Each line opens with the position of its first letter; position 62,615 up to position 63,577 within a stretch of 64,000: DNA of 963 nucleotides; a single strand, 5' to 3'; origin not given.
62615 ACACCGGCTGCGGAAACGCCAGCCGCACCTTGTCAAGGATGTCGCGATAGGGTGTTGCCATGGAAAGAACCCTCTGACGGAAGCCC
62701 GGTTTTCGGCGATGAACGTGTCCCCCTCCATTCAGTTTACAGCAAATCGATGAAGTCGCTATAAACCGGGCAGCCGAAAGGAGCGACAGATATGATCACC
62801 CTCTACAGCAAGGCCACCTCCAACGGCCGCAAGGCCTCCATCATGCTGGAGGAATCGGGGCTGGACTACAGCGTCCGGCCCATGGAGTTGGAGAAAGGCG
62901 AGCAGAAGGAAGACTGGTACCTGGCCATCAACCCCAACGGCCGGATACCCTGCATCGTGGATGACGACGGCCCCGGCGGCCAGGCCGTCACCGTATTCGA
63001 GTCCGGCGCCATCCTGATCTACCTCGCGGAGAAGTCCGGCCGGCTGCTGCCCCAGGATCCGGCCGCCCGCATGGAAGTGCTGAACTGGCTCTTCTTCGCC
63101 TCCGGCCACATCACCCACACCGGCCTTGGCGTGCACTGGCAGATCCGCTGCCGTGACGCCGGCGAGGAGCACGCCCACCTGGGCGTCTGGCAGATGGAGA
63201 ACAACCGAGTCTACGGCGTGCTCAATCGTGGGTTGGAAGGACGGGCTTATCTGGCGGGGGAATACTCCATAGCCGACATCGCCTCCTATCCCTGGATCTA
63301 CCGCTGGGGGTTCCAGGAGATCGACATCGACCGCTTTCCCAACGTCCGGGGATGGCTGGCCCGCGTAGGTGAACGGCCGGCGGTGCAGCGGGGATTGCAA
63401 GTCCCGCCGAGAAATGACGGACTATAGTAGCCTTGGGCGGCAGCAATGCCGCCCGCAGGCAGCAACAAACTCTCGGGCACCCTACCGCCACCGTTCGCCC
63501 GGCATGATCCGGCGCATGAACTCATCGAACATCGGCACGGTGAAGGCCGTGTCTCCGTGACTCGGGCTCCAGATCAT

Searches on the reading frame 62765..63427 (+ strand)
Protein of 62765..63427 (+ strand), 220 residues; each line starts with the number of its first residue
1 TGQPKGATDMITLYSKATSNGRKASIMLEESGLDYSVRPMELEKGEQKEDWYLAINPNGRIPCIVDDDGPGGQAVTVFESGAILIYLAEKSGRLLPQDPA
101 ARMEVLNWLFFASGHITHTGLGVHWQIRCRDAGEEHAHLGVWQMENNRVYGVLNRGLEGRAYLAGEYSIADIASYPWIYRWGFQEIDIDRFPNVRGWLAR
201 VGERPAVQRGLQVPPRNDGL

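Call 87: search_protein_families(library=pfam, proteins=[window:62765-63427:+], max_evalue=0.0001)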
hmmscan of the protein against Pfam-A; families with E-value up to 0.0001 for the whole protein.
window:62765-63427:+ (220 aa): 4 families
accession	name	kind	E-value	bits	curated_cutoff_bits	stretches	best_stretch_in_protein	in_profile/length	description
PF13409.12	GST_N_2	-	2.5e-14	54.1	25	1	21-89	5-69/70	Glutathione S-transferase, N-terminal domain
PF02798.26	GST_N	-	1.2e-13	51.6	20.9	1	11-89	3-76/76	Glutathione S-transferase, N-terminal domain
PF13417.12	GST_N_3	-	9.5e-11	42.3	22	1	13-91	1-71/75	Glutathione S-transferase, N-terminal domain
PF00043.30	GST_C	-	1.2e-06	29.1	20.7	1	145-205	30-93/93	Glutathione S-transferase, C-terminal domain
